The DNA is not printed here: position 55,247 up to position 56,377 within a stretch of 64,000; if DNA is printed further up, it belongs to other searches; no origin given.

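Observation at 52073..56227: Operon for an N-formylated (or otherwise N-acylated) amino sugar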

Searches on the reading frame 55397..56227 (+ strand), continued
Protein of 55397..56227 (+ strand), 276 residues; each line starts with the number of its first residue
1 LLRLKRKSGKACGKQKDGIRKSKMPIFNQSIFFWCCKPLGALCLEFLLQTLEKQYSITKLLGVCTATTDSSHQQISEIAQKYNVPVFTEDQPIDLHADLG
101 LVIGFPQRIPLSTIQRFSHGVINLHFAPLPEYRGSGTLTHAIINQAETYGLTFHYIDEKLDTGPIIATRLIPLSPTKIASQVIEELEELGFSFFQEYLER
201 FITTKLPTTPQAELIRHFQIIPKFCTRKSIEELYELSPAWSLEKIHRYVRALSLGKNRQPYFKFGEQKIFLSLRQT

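Call 50: fold_search(model_id=the predicted structure, library=pdb)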
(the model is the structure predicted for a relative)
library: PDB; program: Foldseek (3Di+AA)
matches with E <= 10: 1512; with E <= 0.001: 158
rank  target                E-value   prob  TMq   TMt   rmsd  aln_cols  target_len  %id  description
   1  3tqq                  7.3e-16  1.00  0.72  0.61   3.7       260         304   21  Structure of the methionyl-tRNA formyltransferase (fmt) from Coxiella burnetii (released 2011-09-28)
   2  1yrw                  1.0e-15  1.00  0.77  0.67   3.0       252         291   19  Crystal Structure of E.coli ArnA Transformylase Domain (released 2005-04-12)
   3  3r8x                  1.6e-15  1.00  0.74  0.62   3.6       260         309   22  Crystal Structure of Methionyl-tRNA Formyltransferase from Yersinia pestis complexed with L-methionine (released 2011-04-13)
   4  2cfi                  1.6e-15  1.00  0.74  0.62   3.8       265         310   21  The hydrolase domain of human 10-FTHFD in complex with 6- formyltetrahydropterin (released 2006-03-14)
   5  5j63_B                2.8e-15  1.00  0.73  0.63   3.9       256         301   19  Crystal Structure of the N-terminal N-formyltransferase Domain (residues 1-306) of Escherichia coli Arna in Complex wi (released 2016-05-25)
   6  5j63_C                4.1e-15  1.00  0.75  0.67   3.8       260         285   19  Crystal Structure of the N-terminal N-formyltransferase Domain (residues 1-306) of Escherichia coli Arna in Complex wi (released 2016-05-25)
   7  5vys_B                4.1e-15  1.00  0.76  0.78   3.6       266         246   17  Crystal structure of the WbkC N-formyltransferase (C47S variant) from Brucella melitensis (released 2017-07-05)
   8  4iqf_A                5.2e-15  1.00  0.74  0.61   3.4       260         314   20  Crystal Structure of Methyionyl-tRNA Formyltransferase from Bacillus anthracis (released 2013-01-23)
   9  4qpd_A                5.6e-15  1.00  0.78  0.65   3.4       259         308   20  Crystal structure of the hydrolase domain of 10-formyltetrahydrofolate dehydrogenase (wild-type) complex with tetrahyd (released 2015-04-15)
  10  2bln_A                6.7e-15  1.00  0.74  0.64   3.2       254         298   19  N-terminal formyltransferase domain of ArnA in complex with N-5- formyltetrahydrofolate and UMP (released 2005-04-08)
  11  5j63_D                7.1e-15  1.00  0.73  0.62   4.0       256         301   19  Crystal Structure of the N-terminal N-formyltransferase Domain (residues 1-306) of Escherichia coli Arna in Complex wi (released 2016-05-25)
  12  5vyt_B                7.6e-15  1.00  0.74  0.74   3.9       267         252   17  Crystal structure of the WbkC N-formyltransferase (F142A variant) from Brucella melitensis (released 2017-07-05)
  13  4wkg_B                8.0e-15  1.00  0.78  0.32   2.9       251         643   20  The crystal structure of apo ArnA features an unexpected central binding pocket and provides an explanation for enzyma (released 2014-12-17)
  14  4iqf_C                8.0e-15  1.00  0.71  0.58   3.3       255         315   20  Crystal Structure of Methyionyl-tRNA Formyltransferase from Bacillus anthracis (released 2013-01-23)
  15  4wkg_C                8.5e-15  1.00  0.78  0.33   2.9       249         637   20  The crystal structure of apo ArnA features an unexpected central binding pocket and provides an explanation for enzyma (released 2014-12-17)
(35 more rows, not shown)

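Call 67: search_protein_families(library=padloc, proteins=[window:55466-56227:+], max_evalue=0.01)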
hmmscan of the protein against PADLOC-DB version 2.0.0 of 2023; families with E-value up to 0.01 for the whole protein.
window:55466-56227:+ (253 aa): 0 families

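Call 69: find_encoding_contigs(protein=P0035, flank=7000, max_places=1)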
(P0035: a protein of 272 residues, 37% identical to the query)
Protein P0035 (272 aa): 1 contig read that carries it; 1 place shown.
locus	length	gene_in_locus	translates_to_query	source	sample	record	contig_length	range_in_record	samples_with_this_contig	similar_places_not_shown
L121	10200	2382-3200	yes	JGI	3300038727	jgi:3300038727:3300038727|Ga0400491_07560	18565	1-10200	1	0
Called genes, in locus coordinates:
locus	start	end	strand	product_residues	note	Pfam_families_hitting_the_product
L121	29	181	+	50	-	-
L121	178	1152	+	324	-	PF01408:GFO_IDH_MocA, PF22725:GFO_IDH_MocA_C3, PF02894:GFO_IDH_MocA_C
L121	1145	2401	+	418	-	PF00155:Aminotran_1_2, PF01041:DegT_DnrJ_EryC1, PF00266:Aminotran_5, PF01053:Cys_Met_Meta_PP (weak)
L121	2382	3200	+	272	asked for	PF00551:Formyl_trans_N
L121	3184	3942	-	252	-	PF00156:Pribosyltran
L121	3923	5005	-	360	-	PF01207:Dus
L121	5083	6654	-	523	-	PF13529:Peptidase_C39_2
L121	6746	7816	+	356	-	PF13439:Glyco_transf_4, PF00534:Glycos_transf_1 (weak), PF13692:Glyco_trans_1_4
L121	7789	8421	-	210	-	PF03848:TehB, PF05175:MTS, PF05401:NodS, PF06325:PrmA, PF13489:Methyltransf_23, PF02353:CMAS, PF13649:Methyltransf_25, PF13847:Methyltransf_31, +3 more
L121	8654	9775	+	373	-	PF13439:Glyco_transf_4, PF20706:GT4-conflict, PF00534:Glycos_transf_1, PF13692:Glyco_trans_1_4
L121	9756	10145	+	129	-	-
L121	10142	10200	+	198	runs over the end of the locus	PF00702:Hydrolase, PF13419:HAD_2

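Call 70: find_encoding_contigs(protein=P0019, flank=7000, max_places=1)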
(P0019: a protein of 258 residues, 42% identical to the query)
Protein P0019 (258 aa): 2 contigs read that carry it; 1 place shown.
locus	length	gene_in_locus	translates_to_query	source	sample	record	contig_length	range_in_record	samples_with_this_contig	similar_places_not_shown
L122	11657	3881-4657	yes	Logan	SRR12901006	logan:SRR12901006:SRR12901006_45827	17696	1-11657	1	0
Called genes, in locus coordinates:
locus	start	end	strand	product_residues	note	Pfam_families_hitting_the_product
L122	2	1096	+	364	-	?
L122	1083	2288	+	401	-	PF00155:Aminotran_1_2, PF01041:DegT_DnrJ_EryC1, PF01053:Cys_Met_Meta_PP, PF01212:Beta_elim_lyase, PF00266:Aminotran_5 (weak)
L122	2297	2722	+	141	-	PF00383:dCMP_cyt_deam_1 (weak)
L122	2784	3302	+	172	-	-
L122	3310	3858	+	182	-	PF00293:NUDIX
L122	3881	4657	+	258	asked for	PF00551:Formyl_trans_N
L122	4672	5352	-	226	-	PF02698:DUF218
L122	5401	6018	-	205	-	PF02397:Bac_transf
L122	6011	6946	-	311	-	-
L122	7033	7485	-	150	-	PF00293:NUDIX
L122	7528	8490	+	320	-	PF13563:2_5_RNA_ligase2, PF06414:Zeta_toxin (weak)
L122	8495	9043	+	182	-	PF00300:His_Phos_1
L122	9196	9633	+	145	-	PF00293:NUDIX, PF14815:NUDIX_4 (weak)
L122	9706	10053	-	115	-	PF18451:CdiA_C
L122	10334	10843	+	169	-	-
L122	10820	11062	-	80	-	-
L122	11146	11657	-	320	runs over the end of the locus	-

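Call 71: find_encoding_contigs(protein=P0032, flank=7000, max_places=1)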
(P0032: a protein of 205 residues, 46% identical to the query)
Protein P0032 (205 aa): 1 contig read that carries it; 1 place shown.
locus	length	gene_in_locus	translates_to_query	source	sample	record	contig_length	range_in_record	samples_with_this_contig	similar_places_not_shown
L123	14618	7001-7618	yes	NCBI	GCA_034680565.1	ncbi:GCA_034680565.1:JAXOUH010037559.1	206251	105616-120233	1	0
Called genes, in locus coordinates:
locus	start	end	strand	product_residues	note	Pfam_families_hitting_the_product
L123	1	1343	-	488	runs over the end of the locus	-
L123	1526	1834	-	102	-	-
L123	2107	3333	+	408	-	PF10017:Methyltransf_33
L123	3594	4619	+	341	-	PF01408:GFO_IDH_MocA, PF02894:GFO_IDH_MocA_C, PF22725:GFO_IDH_MocA_C3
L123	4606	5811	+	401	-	PF00155:Aminotran_1_2, PF01041:DegT_DnrJ_EryC1, PF01053:Cys_Met_Meta_PP, PF01212:Beta_elim_lyase, PF00266:Aminotran_5 (faint)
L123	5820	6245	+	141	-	PF00383:dCMP_cyt_deam_1 (weak)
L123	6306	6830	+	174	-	-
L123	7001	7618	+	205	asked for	PF00551:Formyl_trans_N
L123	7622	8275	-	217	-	PF02698:DUF218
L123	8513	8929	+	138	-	PF00072:Response_reg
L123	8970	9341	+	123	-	PF00072:Response_reg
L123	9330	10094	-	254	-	-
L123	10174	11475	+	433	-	PF08245:Mur_ligase_M, PF02875:Mur_ligase_C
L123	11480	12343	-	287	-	PF00763:THF_DHG_CYH, PF02882:THF_DHG_CYH_C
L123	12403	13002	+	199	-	PF04525:LOR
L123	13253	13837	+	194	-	PF00702:Hydrolase, PF13419:HAD_2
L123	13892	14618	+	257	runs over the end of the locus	PF00106:adh_short, PF08659:KR (weak), PF13561:adh_short_C2, PF16363:GDP_Man_Dehyd (weak)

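Call 72: search_protein_families(library=pfam, proteins=[L122:2297-2722:+, L122:2784-3302:+, L122:3310-3858:+, L123:5820-6245:+, L123:6306-6830:+, L121:3184-3942:-, L122:2-1096:+], max_evalue=0.1)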
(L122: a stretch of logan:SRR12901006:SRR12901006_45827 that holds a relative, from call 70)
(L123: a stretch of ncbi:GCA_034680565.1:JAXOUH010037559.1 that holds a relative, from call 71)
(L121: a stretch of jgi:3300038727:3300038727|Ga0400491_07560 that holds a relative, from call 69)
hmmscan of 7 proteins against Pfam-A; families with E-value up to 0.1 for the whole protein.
L122:2297-2722:+ (141 aa): 1 family
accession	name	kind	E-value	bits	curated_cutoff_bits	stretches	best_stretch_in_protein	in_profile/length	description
PF00383.29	dCMP_cyt_deam_1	-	8.2e-07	29.3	25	1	16-109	3-90/102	Cytidine and deoxycytidylate deaminase zinc-binding region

L122:2784-3302:+ (172 aa): 0 families

L122:3310-3858:+ (182 aa): 1 family
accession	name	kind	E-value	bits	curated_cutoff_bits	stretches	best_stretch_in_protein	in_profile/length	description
PF00293.34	NUDIX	-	6.3e-10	39.6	21.1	1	42-171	5-132/134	NUDIX domain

L123:5820-6245:+ (141 aa): 1 family
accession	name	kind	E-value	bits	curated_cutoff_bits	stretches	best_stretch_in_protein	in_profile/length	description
PF00383.29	dCMP_cyt_deam_1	-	9.2e-07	29.1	25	1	16-109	3-90/102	Cytidine and deoxycytidylate deaminase zinc-binding region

L123:6306-6830:+ (174 aa): 0 families

L121:3184-3942:- (252 aa): 3 families
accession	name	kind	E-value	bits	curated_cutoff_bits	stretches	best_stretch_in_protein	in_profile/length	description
PF00156.33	Pribosyltran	-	8.7e-08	32.1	26.3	1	162-237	46-112/158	Phosphoribosyl transferase domain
PF15609.12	PRTase_2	-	3.7e-05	23.8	28.8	1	203-250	110-157/188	Phosphoribosyl transferase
PF14681.12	UPRTase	-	0.037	13.9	27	1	194-249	103-158/206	Uracil phosphoribosyltransferase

L122:2-1096:+ (364 aa): 4 families
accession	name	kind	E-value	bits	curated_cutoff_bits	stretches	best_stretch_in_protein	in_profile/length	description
PF22725.1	GFO_IDH_MocA_C3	-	5e-27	94.8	27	1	158-277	2-123/124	GFO/IDH/MocA C-terminal domain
PF02894.22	GFO_IDH_MocA_C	-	1.6e-15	57.9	22.9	1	166-292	8-146/218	Oxidoreductase family, C-terminal alpha/beta domain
PF01408.29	GFO_IDH_MocA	-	1e-13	52.4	24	1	29-136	3-106/120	Oxidoreductase family, NAD-binding Rossmann fold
PF19051.5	GFO_IDH_MocA_C2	-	0.0041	17.1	23.3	1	180-277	67-160/254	Oxidoreductase family, C-terminal alpha/beta domain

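Call 88: search_protein_representatives(alignment_id=A1)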
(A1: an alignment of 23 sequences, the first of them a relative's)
Query: 23 sequences, 256 profile positions. Proteins with E-value up to 0.001 (for the whole library): 41531; up to 1e-10: 14860; up to 1e-30: 98. The best 150 are listed.
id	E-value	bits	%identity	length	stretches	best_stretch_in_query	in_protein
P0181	5.1e-110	383.3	-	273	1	3-254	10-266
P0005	2.0e-107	374.7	-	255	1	6-255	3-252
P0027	5.9e-97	340.4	-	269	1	3-255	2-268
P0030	6.5e-96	337.0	-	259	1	3-254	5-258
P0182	2.9e-93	328.4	-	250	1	7-253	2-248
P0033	8.1e-84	297.4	-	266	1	5-254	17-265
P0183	2.1e-83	296.0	-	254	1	6-253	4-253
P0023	1.3e-79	283.6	-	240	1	32-255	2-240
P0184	1.1e-77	277.3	-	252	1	5-255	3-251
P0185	1.0e-73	264.3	-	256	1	10-254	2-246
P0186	1.6e-72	260.4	-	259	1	7-253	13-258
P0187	3.0e-65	236.6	-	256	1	6-254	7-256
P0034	5.0e-65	235.8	-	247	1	9-254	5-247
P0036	3.0e-57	210.3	-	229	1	7-190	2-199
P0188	2.0e-56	207.6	-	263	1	5-254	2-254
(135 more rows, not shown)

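Call 90: search_protein_families(library=pfam, proteins=[L008:3537-4481:+, L008:4478-5587:+, L008:5572-6897:+, L008:6937-7947:+, L008:7926-8957:+, L008:8950-9669:+, L008:9618-10982:+, L008:10989-12659:+, L007:4663-7179:+, L007:10838-12376:+], max_evalue=0.0001)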
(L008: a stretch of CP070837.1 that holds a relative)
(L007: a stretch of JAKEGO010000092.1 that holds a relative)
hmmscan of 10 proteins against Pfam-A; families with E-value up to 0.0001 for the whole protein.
L008:3537-4481:+ (314 aa): 8 families
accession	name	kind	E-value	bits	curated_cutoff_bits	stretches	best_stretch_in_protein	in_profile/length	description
PF01370.27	Epimerase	-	1.9e-55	188.3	20.9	1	7-236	1-240/240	NAD dependent epimerase/dehydratase family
PF16363.11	GDP_Man_Dehyd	-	2.1e-50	172.5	27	1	8-301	1-332/332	GDP-mannose 4,6 dehydratase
PF02719.21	Polysacc_synt_2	-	7.6e-20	71.7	20.2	1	7-273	1-269/293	Polysaccharide biosynthesis protein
PF01073.25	3Beta_HSD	-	3e-19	69.6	22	1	8-226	1-231/280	3-beta hydroxysteroid dehydrogenase/isomerase family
PF04321.23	RmlD_sub_bind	-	3.4e-16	59.6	27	1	6-229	2-202/287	RmlD substrate binding domain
PF07993.18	NAD_binding_4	-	5.1e-11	42.6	20.1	1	9-177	1-209/258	Male sterility protein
PF13460.12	NAD_binding_10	-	7.5e-09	36.2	27.2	1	11-173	1-144/184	NAD(P)H-binding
PF00106.31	adh_short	-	1.8e-06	28.1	26.6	1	5-163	1-167/195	short chain dehydrogenase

L008:4478-5587:+ (369 aa): 5 families
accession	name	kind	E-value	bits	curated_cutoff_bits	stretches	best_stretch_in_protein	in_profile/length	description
PF16363.11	GDP_Man_Dehyd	-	1.5e-32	113.8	27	1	13-327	1-331/332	GDP-mannose 4,6 dehydratase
PF01370.27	Epimerase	-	4.1e-29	102.1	20.9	1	12-245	1-224/240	NAD dependent epimerase/dehydratase family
PF02719.21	Polysacc_synt_2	-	2.9e-15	56.7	20.2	1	55-232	52-203/293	Polysaccharide biosynthesis protein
PF04321.23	RmlD_sub_bind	-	1.6e-06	27.8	27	1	11-166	2-134/287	RmlD substrate binding domain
PF01073.25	3Beta_HSD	-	1.4e-05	24.7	22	1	55-167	43-157/280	3-beta hydroxysteroid dehydrogenase/isomerase family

L008:5572-6897:+ (441 aa): 3 families
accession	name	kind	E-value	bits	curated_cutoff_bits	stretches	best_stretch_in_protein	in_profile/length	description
PF01041.23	DegT_DnrJ_EryC1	-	5.3e-88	296.1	19.8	1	65-434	17-357/360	DegT/DnrJ/EryC1/StrS aminotransferase family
PF00155.27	Aminotran_1_2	-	4.3e-06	26.6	19.7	1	73-180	43-158/361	Aminotransferase class I and II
PF01053.26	Cys_Met_Meta_PP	-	7.4e-06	25.2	27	1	74-200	54-173/381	Cys/Met metabolism PLP-dependent enzyme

L008:6937-7947:+ (336 aa): 4 families
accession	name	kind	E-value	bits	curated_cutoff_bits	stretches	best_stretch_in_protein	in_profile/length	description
PF01408.29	GFO_IDH_MocA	-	3.8e-25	89.3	24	1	2-121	1-120/120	Oxidoreductase family, NAD-binding Rossmann fold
PF22725.1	GFO_IDH_MocA_C3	-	1.9e-12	47.7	27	1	131-237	3-122/124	GFO/IDH/MocA C-terminal domain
PF03807.23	F420_oxidored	-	6e-08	33.6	21.6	1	4-90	2-88/94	NADP oxidoreductase coenzyme F420-dependent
PF02894.22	GFO_IDH_MocA_C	-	1.3e-06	28.8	22.9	1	163-329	42-213/218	Oxidoreductase family, C-terminal alpha/beta domain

L008:7926-8957:+ (343 aa): 2 families
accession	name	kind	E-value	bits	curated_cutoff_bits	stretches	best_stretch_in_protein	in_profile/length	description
PF00551.24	Formyl_trans_N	-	1.2e-23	84.2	26.1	1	76-200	57-179/181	Formyl transferase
PF02911.23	Formyl_trans_C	-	1.9e-10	41.2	21.1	1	230-308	6-79/100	Formyl transferase, C-terminal domain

L008:8950-9669:+ (239 aa): 1 family
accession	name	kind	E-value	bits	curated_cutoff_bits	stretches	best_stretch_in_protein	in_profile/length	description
PF00535.33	Glycos_transf_2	-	1.8e-18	67.5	23.3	1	9-167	2-165/168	Glycosyl transferase family 2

L008:9618-10982:+ (454 aa): 2 families
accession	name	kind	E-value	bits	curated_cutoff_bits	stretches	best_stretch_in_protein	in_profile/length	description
PF13231.12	PMT_2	-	9.2e-18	65.4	26.1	1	86-235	4-152/160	Dolichyl-phosphate-mannose-protein mannosyltransferase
PF02366.24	PMT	-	4.3e-13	49.8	22.7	1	93-247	71-234/245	Dolichyl-phosphate-mannose-protein mannosyltransferase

L008:10989-12659:+ (556 aa): 1 family
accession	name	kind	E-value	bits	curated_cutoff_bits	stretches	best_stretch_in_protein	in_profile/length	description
PF13231.12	PMT_2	-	1.3e-12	48.7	26.1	1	116-246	25-155/160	Dolichyl-phosphate-mannose-protein mannosyltransferase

L007:4663-7179:+ (838 aa): 0 families

L007:10838-12376:+ (512 aa): 0 families
